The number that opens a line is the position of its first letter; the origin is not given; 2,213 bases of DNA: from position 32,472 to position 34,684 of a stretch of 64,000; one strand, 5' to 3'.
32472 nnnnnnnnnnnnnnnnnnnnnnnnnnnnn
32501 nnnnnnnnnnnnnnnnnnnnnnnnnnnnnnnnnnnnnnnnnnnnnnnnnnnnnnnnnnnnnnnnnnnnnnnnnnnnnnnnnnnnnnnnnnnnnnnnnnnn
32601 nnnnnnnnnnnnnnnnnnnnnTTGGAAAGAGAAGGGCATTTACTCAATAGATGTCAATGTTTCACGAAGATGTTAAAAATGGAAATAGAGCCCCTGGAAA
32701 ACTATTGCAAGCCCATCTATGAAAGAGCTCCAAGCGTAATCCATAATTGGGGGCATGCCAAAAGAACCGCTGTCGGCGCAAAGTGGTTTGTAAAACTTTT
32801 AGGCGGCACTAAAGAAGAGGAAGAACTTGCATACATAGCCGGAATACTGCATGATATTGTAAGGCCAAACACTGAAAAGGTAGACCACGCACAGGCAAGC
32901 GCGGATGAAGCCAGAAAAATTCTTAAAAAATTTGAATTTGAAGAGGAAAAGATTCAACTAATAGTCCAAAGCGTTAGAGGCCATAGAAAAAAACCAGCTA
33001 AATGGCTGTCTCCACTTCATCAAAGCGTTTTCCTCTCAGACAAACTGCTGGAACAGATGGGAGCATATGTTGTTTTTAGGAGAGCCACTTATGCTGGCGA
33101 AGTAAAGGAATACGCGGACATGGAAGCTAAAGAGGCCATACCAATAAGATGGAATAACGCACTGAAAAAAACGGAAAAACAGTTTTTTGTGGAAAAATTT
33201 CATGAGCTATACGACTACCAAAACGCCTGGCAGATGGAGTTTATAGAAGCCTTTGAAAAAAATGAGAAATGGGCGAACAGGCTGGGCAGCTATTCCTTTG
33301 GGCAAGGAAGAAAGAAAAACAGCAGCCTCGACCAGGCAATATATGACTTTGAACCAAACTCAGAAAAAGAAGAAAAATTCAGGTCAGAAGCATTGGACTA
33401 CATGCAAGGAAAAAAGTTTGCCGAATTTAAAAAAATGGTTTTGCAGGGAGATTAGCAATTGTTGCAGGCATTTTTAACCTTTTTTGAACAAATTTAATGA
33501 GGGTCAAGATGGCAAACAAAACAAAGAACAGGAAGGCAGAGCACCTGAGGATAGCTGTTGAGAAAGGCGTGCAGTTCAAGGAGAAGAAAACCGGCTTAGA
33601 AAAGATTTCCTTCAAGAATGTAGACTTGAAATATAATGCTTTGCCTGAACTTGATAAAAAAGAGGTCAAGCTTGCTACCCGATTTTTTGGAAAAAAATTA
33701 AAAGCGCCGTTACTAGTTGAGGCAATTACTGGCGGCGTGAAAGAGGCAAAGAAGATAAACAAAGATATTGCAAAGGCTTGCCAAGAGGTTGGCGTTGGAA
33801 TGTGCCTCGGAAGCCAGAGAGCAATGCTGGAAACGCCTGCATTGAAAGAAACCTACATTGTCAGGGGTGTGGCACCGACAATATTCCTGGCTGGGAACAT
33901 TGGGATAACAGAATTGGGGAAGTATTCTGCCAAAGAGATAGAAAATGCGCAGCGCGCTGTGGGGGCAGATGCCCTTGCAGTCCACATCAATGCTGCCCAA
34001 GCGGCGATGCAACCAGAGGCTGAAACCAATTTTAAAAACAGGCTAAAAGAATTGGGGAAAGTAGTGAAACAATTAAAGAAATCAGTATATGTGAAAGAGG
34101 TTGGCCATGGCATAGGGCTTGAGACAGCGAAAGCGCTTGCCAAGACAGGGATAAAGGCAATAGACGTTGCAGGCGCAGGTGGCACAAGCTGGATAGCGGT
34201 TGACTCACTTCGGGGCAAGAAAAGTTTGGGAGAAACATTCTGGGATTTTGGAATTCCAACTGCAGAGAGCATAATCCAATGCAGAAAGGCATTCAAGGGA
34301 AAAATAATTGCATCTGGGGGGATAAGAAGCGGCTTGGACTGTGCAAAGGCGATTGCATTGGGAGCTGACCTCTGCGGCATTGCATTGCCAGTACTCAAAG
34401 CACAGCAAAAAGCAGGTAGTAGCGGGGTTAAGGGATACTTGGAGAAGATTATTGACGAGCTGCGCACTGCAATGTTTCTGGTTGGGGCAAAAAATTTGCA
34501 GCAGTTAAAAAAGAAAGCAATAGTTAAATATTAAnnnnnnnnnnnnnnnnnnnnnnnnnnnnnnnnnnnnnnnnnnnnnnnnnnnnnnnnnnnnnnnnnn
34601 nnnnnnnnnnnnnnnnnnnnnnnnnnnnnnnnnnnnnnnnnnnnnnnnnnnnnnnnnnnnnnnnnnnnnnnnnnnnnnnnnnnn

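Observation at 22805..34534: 11.7-kb co-directional isoprenoid supercluster with a complete classical mevalonate pathway of chimeric archaeal and bacterial type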

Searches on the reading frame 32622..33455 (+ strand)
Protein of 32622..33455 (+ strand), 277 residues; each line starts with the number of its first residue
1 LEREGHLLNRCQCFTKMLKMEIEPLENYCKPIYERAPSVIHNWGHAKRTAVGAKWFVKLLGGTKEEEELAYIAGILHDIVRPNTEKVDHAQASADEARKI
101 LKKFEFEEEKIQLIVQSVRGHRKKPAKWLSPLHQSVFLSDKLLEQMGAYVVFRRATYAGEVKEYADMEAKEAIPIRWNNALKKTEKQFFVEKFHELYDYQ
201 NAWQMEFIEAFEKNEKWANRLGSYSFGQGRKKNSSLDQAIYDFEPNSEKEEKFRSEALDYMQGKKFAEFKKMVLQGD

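Call 4: search_protein_families(library=pfam, proteins=[window:32622-33455:+])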
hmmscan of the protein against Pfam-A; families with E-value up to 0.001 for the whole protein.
window:32622-33455:+ (277 aa): 1 family
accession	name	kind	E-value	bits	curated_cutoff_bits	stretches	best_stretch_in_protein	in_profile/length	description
PF01966.28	HD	-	3e-10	40.8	22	1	44-142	3-113/116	HD domain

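Call 6: search_protein_families(library=ncbifam, proteins=[window:32622-33455:+], max_evalue=0.00001)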
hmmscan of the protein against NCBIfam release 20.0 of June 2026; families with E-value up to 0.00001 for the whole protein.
window:32622-33455:+ (277 aa): 1 family
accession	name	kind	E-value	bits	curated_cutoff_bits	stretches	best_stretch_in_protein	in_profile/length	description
NF045665.1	NTPtran_DVU1551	equivalog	5.2e-09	35.6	315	1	19-184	194-351/359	DVU_1551 family NTP transferase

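Call 57: search_solved_structures(query=window:32622-33455:+, show_alignments=2, max_evalue=0.01)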
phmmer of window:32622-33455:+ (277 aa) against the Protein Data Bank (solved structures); distinct sequences matched with E-value up to 0.01: 1.
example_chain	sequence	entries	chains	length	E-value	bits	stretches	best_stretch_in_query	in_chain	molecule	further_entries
2pq7_A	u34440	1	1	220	8.8e-06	28.5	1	63-161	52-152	Predicted HD superfamily hydrolase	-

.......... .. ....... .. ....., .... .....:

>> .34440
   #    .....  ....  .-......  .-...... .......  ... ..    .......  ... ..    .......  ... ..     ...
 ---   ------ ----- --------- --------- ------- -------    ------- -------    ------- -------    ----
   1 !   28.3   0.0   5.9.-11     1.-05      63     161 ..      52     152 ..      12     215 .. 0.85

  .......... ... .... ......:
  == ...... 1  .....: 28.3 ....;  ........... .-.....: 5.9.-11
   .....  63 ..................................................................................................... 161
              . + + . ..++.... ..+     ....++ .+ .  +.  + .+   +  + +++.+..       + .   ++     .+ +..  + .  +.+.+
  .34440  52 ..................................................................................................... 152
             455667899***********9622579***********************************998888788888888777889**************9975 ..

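Call 67: find_homologous_proteins(query=window:32622-33455:+, max_evalue=0.001)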
Query window:32622-33455:+ (277 aa): 46 proteins with E <= 0.001 among 375 candidates.
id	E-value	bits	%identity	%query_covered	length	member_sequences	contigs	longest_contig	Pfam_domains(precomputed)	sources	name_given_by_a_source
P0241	2.4e-170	583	100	94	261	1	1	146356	PF01966.29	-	-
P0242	5.6e-114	398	68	93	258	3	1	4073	PF01966.29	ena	-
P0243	1.1e-107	378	63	92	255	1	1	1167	PF01966.29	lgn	-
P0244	4.5e-85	303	56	90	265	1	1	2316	PF01966.29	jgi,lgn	-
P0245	3.9e-80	287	55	90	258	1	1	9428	PF01966.29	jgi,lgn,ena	-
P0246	3.9e-76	274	74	59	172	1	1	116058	PF01966.29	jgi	jgi:HD superfamily phosphohydrolase YqeK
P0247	2.1e-73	265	49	92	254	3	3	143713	PF01966.29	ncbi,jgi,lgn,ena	-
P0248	4.1e-72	261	50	92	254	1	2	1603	PF01966.29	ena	-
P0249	1.6e-71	259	47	93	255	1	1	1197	PF01966.29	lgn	-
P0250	8.6e-70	253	50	85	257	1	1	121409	PF01966.29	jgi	jgi:HD superfamily phosphohydrolase YqeK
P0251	3.7e-69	251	46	92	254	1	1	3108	PF01966.29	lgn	-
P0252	7.6e-69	250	49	85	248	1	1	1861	PF01966.29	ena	-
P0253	7.7e-69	250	46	92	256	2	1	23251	PF01966.29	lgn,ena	-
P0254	1.3e-68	249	47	90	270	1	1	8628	PF01966.29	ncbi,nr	ncbi:MAG: HD domain-containing protein [Candidatus Aenigmarchaeota archaeon]|nr:HD domain-containing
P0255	4.9e-68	248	45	91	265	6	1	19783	PF01966.29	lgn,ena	-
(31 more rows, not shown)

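Call 69: find_encoding_contigs(protein=P0247, flank=6000, max_places=1)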
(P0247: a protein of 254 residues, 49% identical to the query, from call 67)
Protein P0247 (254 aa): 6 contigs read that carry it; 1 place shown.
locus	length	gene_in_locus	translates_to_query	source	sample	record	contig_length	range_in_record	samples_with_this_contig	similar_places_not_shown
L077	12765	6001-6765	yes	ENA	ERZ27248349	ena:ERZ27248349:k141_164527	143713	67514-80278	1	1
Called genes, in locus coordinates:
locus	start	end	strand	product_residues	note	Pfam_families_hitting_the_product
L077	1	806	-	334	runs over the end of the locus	PF00478:IMPDH (faint), PF01070:FMN_dh, PF01180:DHO_dh (faint)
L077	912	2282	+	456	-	-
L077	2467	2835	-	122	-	-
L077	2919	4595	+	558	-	PF00303:Thymidylat_synt, PF14251:PterinBD-DUF4346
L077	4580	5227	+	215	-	PF06559:DCD_N, PF22769:DCD, PF22569:DCD_C (faint), PF00692:dUTPase (weak)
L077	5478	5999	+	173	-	PF00252:Ribosomal_L16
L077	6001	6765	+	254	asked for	PF01966:HD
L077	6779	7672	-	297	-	-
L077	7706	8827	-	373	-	PF00288:GHMP_kinases_N, PF08544:GHMP_kinases_C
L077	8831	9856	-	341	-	PF22700:MVD-like_N (weak), PF00288:GHMP_kinases_N, PF08544:GHMP_kinases_C (weak)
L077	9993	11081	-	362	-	PF22700:MVD-like_N, PF00288:GHMP_kinases_N, PF18376:MDD_C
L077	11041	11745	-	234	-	-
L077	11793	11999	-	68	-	-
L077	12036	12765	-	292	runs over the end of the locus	PF01261:AP_endonuc_2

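Call 70: find_encoding_contigs(protein=P0245, flank=6000, max_places=1)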
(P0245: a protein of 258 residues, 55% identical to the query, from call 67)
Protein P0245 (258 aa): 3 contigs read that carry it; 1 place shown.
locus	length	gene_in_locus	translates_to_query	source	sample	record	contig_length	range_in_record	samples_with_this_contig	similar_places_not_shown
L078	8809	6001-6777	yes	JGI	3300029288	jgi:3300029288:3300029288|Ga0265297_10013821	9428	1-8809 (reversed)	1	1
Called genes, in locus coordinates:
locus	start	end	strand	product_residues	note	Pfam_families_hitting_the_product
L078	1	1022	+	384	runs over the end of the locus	PF00108:Thiolase_N, PF00109:ketoacyl-synt (weak), PF22691:Thiolase_C_1, PF02803:Thiolase_C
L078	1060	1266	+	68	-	-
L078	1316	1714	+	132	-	PF12172:zf-ChsH2 (faint), PF01796:OB_ChsH2_C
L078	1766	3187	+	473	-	-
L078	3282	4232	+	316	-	PF00288:GHMP_kinases_N, PF08544:GHMP_kinases_C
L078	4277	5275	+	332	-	PF22700:MVD-like_N, PF00288:GHMP_kinases_N (weak), PF18376:MDD_C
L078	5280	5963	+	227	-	PF00702:Hydrolase, PF12710:HAD, PF13419:HAD_2, PF13242:Hydrolase_like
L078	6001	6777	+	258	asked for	PF01966:HD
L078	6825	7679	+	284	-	PF00702:Hydrolase (weak)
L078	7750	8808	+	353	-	?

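Call 71: find_encoding_contigs(protein=P0250, flank=6000, max_places=1)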
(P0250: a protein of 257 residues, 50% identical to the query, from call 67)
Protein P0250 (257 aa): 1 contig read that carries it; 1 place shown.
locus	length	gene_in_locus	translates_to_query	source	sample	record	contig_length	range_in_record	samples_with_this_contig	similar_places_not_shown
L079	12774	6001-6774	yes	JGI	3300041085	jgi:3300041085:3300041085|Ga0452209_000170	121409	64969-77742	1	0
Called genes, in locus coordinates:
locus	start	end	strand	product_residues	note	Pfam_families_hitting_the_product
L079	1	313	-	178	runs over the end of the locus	-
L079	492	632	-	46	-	PF18930:DUF5679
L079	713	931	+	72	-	PF15511:CENP-T_C (weak), PF00125:Histone, PF00808:CBFD_NFYB_HMF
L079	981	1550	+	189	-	PF06559:DCD_N, PF22769:DCD, PF00692:dUTPase (weak)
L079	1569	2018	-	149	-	-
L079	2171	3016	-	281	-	-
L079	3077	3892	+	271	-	PF01978:TrmB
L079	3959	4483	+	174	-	PF00252:Ribosomal_L16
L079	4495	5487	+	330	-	PF22700:MVD-like_N, PF00288:GHMP_kinases_N, PF18376:MDD_C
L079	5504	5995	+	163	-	PF00293:NUDIX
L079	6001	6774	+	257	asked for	PF01966:HD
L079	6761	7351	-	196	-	PF00300:His_Phos_1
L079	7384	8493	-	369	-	PF00288:GHMP_kinases_N, PF08544:GHMP_kinases_C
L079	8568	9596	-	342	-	PF00288:GHMP_kinases_N, PF08544:GHMP_kinases_C (weak)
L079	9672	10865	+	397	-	-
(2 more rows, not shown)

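Call 78: predict_structure(alignment_id=A1)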
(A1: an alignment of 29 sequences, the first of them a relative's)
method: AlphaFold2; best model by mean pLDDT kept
length: 261 residues; sequences in the alignment: 29
mean_pLDDT: 95.3   pTM: 0.92
mean pLDDT of the five models: 95.3, 94.6, 94.0, 93.8, 93.7
residues with pLDDT >= 90: 240; 70-90: 16; 50-70: 3; < 50: 2
segments of 3 or more residues with pLDDT < 50: none
pLDDT, mean of each block of 10 residues (from residue 1): 79 96 95 98 97 98 90 93 97 97 87 96 97 98 96 98 94 95 98 98 99 96 98 99 98 93 59
secondary structure, 60 per line:
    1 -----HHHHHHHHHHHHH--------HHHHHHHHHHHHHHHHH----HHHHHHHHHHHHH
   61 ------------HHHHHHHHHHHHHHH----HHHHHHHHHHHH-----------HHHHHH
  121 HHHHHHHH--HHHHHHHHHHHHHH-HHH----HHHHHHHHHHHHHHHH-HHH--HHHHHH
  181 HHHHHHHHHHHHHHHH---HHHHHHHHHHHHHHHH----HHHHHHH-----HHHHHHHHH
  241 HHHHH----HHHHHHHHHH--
elements in order: H6-18 H27-43 H48-60 H73-87 H92-103 H115-128 H131-144 H153-168 H175-196 H200-215 H220-226 H232-245 H250-259

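Call 82: fold_search(model_id=the predicted structure, library=pdb)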
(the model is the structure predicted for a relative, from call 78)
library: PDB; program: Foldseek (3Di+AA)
matches with E <= 10: 553; with E <= 0.001: 1
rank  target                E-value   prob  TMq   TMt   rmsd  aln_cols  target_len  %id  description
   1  5dqw_B                6.1e-04  1.00  0.51  0.69   5.6       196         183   16  The crystal structure of Bacillus subtilis YpgQ in complex with ADP (released 2016-04-27)
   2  2pq7                  1.2e-03  1.00  0.51  0.72   3.5       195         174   19  Crystal structure of predicted HD superfamily hydrolase (104161995) from uncultured Thermotogales bacterium at 1.45 A re (released 2007-05-15)
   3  5dqv_B                6.4e-03  1.00  0.53  0.71   4.9       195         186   16  The crystal structure of Bacillus subtilis YpgQ (released 2016-04-27)
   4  2pjq_B                2.1e-02  1.00  0.54  0.64   4.8       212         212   17  Crystal structure of Q88U62_LACPL from Lactobacillus plantarum. Northeast Structural Genomics target LpR71 (released 2007-05-01)
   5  2pjq_C                2.2e-02  1.00  0.52  0.62   5.7       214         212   16  Crystal structure of Q88U62_LACPL from Lactobacillus plantarum. Northeast Structural Genomics target LpR71 (released 2007-05-01)
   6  2pjq_A                5.3e-02  1.00  0.55  0.68   4.8       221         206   17  Crystal structure of Q88U62_LACPL from Lactobacillus plantarum. Northeast Structural Genomics target LpR71 (released 2007-05-01)
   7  3gw7_A                9.0e-02  1.00  0.44  0.52   7.4       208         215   18  Crystal structure of a metal-dependent phosphohydrolase with conserved HD domain (yedJ) from Escherichia coli in compl (released 2009-04-14)
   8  2pjq_D                9.4e-02  1.00  0.49  0.61   5.6       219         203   16  Crystal structure of Q88U62_LACPL from Lactobacillus plantarum. Northeast Structural Genomics target LpR71 (released 2007-05-01)
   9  6dka_E                9.4e-02  0.99  0.36  0.41   9.8       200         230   10  Yeast Ddi2 Cyanamide Hydratase (released 2019-05-08)
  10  8tdw_E                9.4e-02  0.80  0.31  0.20  18.4       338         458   14  ssRNA bound SAMHD1 T open (released 2023-11-22)
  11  6dka_F                9.8e-02  1.00  0.36  0.40   8.6       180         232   10  Yeast Ddi2 Cyanamide Hydratase (released 2019-05-08)
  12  6dka_D                1.2e-01  0.98  0.35  0.39   9.9       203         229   10  Yeast Ddi2 Cyanamide Hydratase (released 2019-05-08)
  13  6dkd_B                1.3e-01  0.99  0.35  0.39   8.2       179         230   11  Yeast Ddi2 Cyanamide Hydratase (released 2019-05-08)
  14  6dka_A                1.3e-01  0.99  0.36  0.40   9.8       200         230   10  Yeast Ddi2 Cyanamide Hydratase (released 2019-05-08)
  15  5sdv_A                1.5e-01  0.35  0.22  0.20  19.5       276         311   14  CRYSTAL STRUCTURE OF HUMAN PHOSPHODIESTERASE 10 IN COMPLEX WITH c2(c(C(=O)NCc1cocn1)cnn2C)C(=O)Nc4nc3nc(cn3cc4)c5ccccc (released 2022-10-12)
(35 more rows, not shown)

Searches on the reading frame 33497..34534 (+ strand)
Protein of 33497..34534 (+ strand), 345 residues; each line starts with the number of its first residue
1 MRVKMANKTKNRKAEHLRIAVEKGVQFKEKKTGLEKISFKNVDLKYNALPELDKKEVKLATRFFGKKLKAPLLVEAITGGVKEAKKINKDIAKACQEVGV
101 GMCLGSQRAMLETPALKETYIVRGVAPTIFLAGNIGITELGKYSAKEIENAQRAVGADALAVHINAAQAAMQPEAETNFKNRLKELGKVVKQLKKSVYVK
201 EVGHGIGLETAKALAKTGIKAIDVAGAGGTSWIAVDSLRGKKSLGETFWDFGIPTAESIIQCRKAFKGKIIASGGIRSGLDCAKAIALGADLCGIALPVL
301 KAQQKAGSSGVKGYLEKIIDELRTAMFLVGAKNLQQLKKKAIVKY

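Call 4: search_protein_families(library=pfam, proteins=[window:33497-34534:+])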
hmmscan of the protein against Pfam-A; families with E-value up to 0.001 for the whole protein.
window:33497-34534:+ (345 aa): 3 families
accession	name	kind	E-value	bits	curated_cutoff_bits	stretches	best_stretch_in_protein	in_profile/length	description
PF01070.24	FMN_dh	-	1.7e-28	100.1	24.9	2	178-342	202-348/350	FMN-dependent dehydrogenase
PF01645.23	Glu_synthase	-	3.9e-07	30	20.4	1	183-299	188-307/369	Conserved region in glutamate synthase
PF00478.31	IMPDH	-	2.5e-06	27.2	25.6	0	188-293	134-233/345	IMP dehydrogenase / GMP reductase domain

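Call 6: search_protein_families(library=ncbifam, proteins=[window:33497-34534:+], max_evalue=0.00001)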
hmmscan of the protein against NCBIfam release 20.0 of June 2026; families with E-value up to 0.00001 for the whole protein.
window:33497-34534:+ (345 aa): 4 families
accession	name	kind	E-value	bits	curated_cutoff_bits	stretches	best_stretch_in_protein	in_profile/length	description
TIGR02151.1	IPP_isom_2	equivalog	6.9e-110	367.1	281.3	1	11-343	1-335/338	type 2 isopentenyl-diphosphate Delta-isomerase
NF008398.0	PRK11197.1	subfamily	7.8e-15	54.5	376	1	266-343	297-376/381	L-lactate dehydrogenase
NF033901.1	L_lactate_LldD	exception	1.4e-13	50.6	550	1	255-343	286-376/377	FMN-dependent L-lactate dehydrogenase LldD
TIGR02708.1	L_lactate_ox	equivalog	8.7e-11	41.4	645.5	1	267-339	283-355/367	L-lactate oxidase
